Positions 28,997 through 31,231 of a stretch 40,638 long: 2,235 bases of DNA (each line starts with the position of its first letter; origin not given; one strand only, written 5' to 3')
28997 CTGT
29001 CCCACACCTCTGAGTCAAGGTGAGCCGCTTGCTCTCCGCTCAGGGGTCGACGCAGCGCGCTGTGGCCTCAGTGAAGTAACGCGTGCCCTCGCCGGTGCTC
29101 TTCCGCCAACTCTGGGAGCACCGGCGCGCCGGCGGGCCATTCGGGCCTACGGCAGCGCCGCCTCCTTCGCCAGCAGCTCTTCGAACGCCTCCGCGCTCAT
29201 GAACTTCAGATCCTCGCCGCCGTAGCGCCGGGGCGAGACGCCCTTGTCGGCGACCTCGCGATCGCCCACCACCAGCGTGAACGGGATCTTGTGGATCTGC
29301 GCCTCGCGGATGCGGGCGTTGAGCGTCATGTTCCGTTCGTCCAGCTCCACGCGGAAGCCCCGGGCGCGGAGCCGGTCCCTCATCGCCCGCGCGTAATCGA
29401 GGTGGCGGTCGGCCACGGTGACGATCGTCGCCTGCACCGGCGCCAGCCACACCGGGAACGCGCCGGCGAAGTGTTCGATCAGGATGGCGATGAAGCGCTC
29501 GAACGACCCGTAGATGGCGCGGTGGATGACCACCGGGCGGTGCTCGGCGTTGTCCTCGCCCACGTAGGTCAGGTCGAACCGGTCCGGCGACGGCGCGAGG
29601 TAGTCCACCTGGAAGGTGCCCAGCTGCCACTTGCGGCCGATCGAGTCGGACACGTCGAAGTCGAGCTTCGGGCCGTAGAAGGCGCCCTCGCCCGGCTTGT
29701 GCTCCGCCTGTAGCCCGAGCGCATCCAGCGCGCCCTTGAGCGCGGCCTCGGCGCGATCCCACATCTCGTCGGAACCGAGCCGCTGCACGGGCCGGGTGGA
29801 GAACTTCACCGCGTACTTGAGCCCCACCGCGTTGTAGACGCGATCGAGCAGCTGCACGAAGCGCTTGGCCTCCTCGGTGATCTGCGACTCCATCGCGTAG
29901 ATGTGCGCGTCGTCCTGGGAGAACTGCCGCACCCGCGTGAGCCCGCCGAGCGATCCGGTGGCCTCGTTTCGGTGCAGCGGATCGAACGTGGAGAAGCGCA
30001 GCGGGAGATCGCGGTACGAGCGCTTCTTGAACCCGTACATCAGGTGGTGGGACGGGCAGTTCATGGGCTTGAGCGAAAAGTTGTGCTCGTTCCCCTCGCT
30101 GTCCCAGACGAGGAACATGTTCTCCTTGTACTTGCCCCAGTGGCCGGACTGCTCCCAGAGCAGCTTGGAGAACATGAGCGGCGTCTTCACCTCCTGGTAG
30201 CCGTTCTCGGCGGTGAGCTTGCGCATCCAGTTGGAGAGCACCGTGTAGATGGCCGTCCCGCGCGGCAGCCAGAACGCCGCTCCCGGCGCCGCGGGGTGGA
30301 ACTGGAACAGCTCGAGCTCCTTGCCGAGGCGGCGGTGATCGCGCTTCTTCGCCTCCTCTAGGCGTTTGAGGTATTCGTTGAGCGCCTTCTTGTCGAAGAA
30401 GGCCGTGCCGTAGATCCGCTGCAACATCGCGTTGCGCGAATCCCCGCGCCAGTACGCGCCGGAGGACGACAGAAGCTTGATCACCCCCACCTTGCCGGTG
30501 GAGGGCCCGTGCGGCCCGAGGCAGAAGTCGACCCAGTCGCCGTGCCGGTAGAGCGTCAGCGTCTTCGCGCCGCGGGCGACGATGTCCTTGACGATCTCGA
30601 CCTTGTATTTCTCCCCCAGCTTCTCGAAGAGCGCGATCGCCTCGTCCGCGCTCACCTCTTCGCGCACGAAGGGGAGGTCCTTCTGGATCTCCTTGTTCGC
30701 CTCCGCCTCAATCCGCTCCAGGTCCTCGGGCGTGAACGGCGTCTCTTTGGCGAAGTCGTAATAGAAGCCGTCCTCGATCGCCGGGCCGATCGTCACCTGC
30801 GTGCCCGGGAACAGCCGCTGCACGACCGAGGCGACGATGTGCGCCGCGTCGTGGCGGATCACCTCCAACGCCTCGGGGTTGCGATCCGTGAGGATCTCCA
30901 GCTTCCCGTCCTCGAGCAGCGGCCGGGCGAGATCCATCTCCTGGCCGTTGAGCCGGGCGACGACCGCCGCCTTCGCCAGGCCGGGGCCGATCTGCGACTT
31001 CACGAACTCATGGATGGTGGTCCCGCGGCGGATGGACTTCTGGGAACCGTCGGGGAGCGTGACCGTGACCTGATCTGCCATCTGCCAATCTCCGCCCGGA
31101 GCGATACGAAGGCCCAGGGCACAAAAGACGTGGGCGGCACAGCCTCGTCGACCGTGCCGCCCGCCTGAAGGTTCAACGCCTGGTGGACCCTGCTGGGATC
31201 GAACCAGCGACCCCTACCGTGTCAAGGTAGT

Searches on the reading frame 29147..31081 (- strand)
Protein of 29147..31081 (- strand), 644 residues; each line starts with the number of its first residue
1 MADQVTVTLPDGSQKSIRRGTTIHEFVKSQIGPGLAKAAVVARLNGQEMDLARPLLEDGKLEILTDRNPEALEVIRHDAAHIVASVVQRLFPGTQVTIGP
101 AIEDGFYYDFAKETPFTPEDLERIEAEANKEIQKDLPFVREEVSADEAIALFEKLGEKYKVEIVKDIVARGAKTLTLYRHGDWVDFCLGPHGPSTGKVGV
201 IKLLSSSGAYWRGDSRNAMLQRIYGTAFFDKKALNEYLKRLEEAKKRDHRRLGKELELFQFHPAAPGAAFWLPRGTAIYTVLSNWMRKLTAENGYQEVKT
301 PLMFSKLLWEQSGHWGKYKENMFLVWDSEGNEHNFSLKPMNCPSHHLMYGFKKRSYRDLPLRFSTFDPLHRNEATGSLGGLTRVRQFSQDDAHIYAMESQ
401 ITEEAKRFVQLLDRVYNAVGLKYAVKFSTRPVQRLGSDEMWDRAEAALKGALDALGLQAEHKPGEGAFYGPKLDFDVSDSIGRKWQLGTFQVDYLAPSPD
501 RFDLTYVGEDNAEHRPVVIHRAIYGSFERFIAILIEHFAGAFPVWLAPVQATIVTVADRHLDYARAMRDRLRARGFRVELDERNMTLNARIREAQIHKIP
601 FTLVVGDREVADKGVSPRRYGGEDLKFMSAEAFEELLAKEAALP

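Call 59: search_protein_families(library=pfam, proteins=[window:29147-31081:-], max_evalue=0.00001)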
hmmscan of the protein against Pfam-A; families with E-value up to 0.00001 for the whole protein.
window:29147-31081:- (644 aa): 4 families
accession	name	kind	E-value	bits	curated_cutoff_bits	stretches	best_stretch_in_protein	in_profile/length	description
PF00587.30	tRNA-synt_2b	-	5.2e-43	147.6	29.3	1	330-538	6-179/179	tRNA synthetase class II core domain (G, H, P, S and T)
PF03129.25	HGTP_anticodon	-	1.9e-17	63.6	21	1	550-639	1-93/94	Anticodon binding domain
PF07973.19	tRNA_SAD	-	1.3e-14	54.4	24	1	176-224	2-44/44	Threonyl and Alanyl tRNA synthetase second additional domain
PF02824.27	TGS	-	3.2e-12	46.7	22.2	1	5-65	1-60/60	TGS domain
